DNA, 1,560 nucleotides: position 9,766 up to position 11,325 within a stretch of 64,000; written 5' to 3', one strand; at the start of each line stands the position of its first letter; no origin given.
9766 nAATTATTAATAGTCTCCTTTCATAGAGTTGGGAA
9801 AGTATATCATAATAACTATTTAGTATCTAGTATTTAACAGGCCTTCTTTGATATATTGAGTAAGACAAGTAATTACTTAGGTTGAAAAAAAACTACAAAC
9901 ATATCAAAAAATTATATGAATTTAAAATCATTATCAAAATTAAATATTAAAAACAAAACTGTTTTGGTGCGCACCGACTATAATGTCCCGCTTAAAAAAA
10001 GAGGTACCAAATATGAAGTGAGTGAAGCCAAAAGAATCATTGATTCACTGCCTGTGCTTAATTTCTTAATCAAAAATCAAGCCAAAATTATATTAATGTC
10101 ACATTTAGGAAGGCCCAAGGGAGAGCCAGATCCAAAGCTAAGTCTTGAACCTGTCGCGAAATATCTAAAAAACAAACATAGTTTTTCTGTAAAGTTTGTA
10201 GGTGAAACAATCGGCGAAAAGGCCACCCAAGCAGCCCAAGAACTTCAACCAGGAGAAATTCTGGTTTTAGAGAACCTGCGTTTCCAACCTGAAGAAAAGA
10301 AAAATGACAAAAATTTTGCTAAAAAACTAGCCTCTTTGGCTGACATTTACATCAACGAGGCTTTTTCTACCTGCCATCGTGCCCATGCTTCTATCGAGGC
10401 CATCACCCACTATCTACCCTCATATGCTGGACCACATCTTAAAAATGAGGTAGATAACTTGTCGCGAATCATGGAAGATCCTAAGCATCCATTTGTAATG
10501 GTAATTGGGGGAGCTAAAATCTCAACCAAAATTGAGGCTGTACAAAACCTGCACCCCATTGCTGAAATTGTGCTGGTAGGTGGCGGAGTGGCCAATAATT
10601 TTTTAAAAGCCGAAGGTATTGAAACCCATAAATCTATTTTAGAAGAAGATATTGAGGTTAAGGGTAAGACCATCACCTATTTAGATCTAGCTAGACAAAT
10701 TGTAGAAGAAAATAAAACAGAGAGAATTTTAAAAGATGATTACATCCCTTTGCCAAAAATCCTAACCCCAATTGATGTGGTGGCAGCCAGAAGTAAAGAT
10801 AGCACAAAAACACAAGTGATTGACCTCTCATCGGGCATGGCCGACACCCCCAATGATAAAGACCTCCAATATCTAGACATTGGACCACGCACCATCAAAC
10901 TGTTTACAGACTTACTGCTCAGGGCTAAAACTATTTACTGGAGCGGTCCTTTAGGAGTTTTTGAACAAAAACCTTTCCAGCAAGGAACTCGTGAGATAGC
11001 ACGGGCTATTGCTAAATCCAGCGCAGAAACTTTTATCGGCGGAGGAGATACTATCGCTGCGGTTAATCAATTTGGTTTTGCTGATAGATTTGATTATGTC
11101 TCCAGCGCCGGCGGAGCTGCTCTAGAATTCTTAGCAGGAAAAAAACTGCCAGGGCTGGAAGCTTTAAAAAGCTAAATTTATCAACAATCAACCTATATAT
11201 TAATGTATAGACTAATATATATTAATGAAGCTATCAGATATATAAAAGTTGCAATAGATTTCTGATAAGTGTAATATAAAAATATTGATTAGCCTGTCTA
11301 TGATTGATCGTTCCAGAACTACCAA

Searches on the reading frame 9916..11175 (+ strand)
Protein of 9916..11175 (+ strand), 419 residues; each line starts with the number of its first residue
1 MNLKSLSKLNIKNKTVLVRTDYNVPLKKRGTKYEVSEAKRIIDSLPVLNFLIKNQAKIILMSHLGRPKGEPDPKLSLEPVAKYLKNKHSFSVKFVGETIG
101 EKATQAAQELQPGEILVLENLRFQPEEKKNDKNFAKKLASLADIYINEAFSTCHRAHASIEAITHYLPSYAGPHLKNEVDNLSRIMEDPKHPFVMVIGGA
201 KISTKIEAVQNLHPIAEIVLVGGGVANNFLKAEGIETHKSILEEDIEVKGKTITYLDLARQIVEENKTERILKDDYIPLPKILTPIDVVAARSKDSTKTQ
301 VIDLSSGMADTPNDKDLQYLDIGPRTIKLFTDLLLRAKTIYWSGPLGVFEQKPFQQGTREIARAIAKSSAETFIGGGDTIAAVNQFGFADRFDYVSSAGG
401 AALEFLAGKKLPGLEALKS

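Call 49: search_protein_families(library=pfam, proteins=[window:9916-11175:+], max_evalue=0.0001)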
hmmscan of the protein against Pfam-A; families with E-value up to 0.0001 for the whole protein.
window:9916-11175:+ (419 aa): 1 family
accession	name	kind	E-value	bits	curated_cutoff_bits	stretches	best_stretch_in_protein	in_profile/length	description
PF00162.24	PGK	-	5.1e-130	434.3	27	1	7-409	2-379/379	Phosphoglycerate kinase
